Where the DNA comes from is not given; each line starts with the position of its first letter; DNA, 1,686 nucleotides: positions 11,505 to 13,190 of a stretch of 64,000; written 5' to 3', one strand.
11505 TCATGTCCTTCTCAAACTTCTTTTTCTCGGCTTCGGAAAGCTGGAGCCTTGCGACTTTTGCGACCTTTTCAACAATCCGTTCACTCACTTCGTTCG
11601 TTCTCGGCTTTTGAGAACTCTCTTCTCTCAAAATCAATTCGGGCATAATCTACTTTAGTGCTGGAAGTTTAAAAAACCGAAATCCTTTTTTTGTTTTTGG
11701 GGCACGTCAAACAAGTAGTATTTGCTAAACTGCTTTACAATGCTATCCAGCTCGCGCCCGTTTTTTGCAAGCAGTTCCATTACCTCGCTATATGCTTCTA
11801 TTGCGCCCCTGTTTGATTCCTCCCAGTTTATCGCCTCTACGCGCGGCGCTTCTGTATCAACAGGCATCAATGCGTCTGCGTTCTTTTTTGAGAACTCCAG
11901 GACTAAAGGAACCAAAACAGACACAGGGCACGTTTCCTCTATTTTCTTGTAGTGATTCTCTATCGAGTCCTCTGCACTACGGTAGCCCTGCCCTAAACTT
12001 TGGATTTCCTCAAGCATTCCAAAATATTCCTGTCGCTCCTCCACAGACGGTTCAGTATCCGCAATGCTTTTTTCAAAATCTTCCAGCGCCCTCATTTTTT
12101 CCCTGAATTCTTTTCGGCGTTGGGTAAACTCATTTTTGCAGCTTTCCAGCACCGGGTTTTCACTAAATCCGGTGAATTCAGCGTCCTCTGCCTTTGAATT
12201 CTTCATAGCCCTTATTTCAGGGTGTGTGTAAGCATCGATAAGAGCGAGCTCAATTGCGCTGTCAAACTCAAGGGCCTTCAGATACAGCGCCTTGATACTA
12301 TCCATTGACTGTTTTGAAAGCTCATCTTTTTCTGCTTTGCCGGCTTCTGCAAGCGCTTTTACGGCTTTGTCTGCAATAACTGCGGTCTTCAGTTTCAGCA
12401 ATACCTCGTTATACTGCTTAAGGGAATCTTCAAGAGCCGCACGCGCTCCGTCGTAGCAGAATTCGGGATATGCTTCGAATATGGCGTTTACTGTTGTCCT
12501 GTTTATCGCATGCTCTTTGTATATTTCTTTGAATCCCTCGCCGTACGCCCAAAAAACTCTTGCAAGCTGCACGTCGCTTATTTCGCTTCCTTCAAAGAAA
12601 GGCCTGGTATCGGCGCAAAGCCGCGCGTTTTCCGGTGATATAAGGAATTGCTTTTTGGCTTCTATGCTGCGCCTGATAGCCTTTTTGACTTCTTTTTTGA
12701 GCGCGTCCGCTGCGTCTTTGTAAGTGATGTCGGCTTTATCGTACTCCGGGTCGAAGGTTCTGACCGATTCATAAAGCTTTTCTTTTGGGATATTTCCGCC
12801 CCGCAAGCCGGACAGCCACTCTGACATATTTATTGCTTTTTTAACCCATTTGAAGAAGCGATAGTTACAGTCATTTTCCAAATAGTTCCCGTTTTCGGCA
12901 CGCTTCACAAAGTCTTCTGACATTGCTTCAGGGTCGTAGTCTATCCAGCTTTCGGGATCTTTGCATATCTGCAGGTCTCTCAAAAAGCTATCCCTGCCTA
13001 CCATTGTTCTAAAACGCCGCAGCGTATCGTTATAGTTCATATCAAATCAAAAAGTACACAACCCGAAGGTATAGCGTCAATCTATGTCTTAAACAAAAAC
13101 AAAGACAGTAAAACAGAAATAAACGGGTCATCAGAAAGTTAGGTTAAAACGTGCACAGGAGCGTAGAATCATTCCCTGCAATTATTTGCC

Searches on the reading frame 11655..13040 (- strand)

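Call 9: search_protein_families(library=pfam, proteins=[window:11655-13040:-], max_evalue=0.01)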
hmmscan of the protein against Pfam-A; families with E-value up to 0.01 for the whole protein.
window:11655-13040:- (461 aa): 1 family
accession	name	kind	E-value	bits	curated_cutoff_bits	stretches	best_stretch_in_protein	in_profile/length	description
PF00435.27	Spectrin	-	0.0067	17.3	29.9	0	315-370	6-60/105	Spectrin repeat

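Call 50: search_protein_families(library=ncbifam, proteins=[window:11655-13040:-], max_evalue=0.01)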
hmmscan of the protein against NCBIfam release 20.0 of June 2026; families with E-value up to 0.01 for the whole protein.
window:11655-13040:- (461 aa): 0 families
